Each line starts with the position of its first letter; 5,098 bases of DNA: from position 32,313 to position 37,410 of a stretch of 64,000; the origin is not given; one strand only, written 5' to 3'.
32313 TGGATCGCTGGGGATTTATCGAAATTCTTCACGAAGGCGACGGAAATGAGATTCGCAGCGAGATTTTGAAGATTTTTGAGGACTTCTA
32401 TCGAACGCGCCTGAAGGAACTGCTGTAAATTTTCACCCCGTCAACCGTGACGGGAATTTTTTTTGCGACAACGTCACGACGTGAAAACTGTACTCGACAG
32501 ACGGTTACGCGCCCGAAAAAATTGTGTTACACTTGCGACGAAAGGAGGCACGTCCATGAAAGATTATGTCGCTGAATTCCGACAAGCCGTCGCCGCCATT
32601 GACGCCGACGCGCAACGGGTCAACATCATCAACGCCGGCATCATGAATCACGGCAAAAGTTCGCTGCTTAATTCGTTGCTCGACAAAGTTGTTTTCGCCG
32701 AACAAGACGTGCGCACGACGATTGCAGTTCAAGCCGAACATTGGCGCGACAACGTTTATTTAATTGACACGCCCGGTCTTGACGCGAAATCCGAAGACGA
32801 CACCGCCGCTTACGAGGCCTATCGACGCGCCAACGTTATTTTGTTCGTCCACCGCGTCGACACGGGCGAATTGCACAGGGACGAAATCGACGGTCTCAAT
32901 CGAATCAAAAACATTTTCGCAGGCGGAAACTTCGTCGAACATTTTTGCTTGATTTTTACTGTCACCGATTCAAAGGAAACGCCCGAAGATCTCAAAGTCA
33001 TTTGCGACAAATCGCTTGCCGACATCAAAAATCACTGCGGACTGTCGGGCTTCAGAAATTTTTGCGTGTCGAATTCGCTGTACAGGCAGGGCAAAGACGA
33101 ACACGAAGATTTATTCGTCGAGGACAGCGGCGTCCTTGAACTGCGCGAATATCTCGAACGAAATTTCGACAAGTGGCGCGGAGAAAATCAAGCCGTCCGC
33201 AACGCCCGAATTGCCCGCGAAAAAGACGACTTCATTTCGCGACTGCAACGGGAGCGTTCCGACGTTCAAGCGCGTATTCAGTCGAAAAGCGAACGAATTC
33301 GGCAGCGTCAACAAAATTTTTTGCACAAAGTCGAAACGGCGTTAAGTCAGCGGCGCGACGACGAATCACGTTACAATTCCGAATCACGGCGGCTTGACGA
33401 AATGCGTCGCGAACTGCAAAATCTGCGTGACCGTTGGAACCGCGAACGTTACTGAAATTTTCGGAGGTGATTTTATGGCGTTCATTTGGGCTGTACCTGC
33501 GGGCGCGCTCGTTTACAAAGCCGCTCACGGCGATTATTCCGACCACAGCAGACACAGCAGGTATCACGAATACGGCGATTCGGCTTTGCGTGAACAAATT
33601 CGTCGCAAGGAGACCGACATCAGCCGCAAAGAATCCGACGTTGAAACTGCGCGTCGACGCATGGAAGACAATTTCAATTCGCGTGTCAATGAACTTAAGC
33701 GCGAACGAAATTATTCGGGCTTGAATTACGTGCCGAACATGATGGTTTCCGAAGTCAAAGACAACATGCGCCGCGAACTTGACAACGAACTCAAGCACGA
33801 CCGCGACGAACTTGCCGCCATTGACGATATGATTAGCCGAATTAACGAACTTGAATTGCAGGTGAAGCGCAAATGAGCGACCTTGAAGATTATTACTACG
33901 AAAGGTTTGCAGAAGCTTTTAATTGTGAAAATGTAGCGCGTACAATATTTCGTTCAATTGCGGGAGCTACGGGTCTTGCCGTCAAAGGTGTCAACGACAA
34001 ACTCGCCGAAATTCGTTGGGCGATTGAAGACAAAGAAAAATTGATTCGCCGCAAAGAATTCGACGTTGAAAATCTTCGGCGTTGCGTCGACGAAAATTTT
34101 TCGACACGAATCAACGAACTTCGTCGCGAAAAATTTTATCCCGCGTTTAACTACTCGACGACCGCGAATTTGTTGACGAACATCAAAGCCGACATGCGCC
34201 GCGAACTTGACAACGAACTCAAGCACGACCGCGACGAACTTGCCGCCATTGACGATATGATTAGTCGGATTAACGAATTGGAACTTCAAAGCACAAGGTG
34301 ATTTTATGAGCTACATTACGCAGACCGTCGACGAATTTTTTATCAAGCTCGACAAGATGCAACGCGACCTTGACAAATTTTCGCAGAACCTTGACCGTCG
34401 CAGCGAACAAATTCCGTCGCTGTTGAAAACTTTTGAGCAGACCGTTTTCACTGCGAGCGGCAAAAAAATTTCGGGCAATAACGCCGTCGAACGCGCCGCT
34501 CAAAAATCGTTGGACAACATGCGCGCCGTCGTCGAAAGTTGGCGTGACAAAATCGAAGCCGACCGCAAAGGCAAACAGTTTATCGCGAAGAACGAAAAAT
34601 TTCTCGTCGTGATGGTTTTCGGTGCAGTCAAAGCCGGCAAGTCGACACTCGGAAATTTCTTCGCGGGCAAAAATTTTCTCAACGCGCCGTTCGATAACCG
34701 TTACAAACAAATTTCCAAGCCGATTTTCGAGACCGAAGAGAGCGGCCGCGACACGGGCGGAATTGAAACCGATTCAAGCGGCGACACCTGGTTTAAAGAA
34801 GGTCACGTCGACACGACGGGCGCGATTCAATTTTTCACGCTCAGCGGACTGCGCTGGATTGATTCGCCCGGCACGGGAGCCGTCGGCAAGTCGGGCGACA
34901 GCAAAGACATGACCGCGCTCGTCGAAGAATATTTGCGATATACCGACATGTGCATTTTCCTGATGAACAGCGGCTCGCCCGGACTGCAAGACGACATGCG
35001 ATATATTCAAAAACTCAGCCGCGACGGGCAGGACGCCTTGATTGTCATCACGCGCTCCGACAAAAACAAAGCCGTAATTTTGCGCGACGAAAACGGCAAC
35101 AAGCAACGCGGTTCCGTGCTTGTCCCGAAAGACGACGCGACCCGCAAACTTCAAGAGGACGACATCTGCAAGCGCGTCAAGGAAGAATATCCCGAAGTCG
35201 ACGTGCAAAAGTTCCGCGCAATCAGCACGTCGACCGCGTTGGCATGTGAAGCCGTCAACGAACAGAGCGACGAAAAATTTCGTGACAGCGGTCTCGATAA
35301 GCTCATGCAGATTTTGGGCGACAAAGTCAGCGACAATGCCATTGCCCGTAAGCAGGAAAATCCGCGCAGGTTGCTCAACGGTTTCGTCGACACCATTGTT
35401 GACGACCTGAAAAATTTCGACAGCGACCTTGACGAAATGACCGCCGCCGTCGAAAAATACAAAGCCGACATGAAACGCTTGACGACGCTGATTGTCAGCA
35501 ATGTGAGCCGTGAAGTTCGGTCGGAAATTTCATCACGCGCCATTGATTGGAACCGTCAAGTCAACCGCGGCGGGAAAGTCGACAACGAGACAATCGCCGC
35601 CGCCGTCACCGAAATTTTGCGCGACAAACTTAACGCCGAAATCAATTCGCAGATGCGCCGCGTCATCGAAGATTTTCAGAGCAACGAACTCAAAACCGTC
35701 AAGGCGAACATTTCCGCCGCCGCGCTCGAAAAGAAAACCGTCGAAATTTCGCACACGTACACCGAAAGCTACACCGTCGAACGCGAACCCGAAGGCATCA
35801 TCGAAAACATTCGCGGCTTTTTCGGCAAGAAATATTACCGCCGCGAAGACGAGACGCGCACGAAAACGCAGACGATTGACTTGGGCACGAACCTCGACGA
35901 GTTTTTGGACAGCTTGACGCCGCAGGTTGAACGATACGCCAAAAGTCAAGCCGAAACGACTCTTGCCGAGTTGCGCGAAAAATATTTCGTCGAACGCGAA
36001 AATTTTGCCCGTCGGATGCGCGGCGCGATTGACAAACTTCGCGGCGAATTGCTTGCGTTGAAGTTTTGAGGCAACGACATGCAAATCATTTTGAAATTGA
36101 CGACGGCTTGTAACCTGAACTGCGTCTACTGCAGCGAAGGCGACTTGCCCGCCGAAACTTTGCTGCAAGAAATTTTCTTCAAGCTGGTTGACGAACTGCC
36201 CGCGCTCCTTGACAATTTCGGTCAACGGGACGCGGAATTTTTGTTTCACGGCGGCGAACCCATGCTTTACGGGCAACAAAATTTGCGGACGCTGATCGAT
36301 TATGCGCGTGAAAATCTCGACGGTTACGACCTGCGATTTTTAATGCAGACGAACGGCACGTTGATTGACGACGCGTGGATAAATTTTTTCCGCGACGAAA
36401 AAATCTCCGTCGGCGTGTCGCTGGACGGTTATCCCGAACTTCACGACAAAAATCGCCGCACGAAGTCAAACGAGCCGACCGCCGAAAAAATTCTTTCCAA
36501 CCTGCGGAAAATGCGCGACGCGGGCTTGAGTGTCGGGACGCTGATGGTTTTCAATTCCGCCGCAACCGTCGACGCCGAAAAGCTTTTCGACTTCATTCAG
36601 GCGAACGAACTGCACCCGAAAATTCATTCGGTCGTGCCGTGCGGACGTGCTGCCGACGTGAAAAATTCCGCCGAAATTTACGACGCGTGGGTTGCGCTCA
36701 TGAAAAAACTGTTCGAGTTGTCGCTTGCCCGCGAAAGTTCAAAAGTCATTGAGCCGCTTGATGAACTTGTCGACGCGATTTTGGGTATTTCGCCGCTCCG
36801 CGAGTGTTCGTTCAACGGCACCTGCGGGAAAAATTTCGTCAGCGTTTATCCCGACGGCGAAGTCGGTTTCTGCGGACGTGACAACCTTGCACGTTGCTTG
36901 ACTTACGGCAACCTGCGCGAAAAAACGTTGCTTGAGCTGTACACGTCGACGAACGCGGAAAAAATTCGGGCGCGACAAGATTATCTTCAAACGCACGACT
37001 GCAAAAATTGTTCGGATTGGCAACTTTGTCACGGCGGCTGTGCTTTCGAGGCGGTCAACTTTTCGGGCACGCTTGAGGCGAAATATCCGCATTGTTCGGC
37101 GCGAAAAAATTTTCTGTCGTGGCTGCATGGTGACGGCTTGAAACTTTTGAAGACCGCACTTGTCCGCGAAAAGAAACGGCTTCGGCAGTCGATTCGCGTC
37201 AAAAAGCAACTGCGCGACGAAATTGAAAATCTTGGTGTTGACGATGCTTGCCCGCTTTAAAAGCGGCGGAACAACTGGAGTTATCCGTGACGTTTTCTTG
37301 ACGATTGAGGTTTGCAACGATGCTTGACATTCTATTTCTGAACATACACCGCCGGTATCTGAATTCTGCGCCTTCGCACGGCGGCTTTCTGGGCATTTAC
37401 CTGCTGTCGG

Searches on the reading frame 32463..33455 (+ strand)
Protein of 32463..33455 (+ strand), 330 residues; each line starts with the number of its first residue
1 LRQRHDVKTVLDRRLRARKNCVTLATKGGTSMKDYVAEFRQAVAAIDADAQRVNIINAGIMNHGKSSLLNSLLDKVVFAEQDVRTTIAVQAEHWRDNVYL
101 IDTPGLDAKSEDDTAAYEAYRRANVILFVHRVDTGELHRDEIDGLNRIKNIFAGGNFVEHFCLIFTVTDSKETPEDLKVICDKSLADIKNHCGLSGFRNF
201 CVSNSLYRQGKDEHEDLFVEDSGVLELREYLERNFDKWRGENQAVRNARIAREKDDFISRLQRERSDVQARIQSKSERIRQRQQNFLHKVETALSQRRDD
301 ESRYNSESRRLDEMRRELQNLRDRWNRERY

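Call 57: search_protein_families(library=pfam, proteins=[window:32463-33455:+], max_evalue=0.001)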
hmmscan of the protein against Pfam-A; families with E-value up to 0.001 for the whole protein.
window:32463-33455:+ (330 aa): 4 families
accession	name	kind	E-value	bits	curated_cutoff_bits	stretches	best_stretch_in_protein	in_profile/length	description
PF01926.29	MMR_HSR1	-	5.1e-13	49.6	21.9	1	58-137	5-89/113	50S ribosome-binding GTPase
PF04548.22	AIG1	-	2.4e-09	37.3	27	1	54-193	2-154/212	AIG1 family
PF00350.29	Dynamin_N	-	2.6e-08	34.5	27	0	95-133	100-139/168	Dynamin family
PF03193.22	RsgA_GTPase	-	0.00064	20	30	0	41-107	95-169/174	RsgA GTPase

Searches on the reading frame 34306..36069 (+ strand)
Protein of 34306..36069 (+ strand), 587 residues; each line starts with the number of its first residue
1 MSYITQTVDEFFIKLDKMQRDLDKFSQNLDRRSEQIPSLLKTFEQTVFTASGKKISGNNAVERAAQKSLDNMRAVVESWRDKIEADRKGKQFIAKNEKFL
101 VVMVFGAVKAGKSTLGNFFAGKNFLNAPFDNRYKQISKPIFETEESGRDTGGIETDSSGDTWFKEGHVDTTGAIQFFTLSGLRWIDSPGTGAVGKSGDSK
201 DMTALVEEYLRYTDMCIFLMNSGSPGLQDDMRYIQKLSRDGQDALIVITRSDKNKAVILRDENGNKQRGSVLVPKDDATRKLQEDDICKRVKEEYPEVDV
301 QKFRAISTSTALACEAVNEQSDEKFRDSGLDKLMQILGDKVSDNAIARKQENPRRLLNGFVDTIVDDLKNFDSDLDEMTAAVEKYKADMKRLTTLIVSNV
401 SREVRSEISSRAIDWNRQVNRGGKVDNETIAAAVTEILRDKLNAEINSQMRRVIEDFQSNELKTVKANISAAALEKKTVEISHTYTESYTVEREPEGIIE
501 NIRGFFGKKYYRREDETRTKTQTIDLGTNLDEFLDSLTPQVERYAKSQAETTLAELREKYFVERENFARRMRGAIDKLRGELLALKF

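Call 57: search_protein_families(library=pfam, proteins=[window:34306-36069:+], max_evalue=0.001)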
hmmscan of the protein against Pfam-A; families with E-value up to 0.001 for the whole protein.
window:34306-36069:+ (587 aa): 2 families
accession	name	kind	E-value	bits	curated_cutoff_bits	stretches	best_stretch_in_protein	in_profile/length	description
PF00350.29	Dynamin_N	-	3.6e-06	27.5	27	0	176-249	97-165/168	Dynamin family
PF01926.29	MMR_HSR1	-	0.00039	21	21.9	0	102-248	2-111/113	50S ribosome-binding GTPase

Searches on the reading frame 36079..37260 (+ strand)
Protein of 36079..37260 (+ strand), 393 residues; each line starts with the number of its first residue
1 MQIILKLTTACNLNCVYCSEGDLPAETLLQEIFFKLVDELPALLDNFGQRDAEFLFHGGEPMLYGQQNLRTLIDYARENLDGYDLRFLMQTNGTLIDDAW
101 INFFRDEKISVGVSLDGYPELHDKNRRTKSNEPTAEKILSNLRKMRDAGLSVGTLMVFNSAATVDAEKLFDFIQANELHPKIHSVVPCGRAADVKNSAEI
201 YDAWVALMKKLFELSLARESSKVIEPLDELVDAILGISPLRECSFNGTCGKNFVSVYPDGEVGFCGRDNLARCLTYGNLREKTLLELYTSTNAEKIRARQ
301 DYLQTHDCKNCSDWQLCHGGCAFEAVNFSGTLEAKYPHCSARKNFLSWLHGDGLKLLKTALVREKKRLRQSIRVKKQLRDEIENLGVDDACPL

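Call 58: search_protein_families(library=pfam, proteins=[window:36079-37260:+], max_evalue=0.001)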
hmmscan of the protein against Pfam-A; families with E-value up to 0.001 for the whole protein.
window:36079-37260:+ (393 aa): 3 families
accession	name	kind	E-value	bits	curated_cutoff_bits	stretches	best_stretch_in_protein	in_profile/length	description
PF04055.27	Radical_SAM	-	6.7e-18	65.8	29.5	1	6-158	2-151/166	Radical SAM superfamily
PF13186.11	SPASM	-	2.6e-07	31.3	21.5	1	249-311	3-66/67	Iron-sulfur cluster-binding domain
PF13353.11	Fer4_12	-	0.0007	20.3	22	0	9-120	13-118/137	4Fe-4S single cluster domain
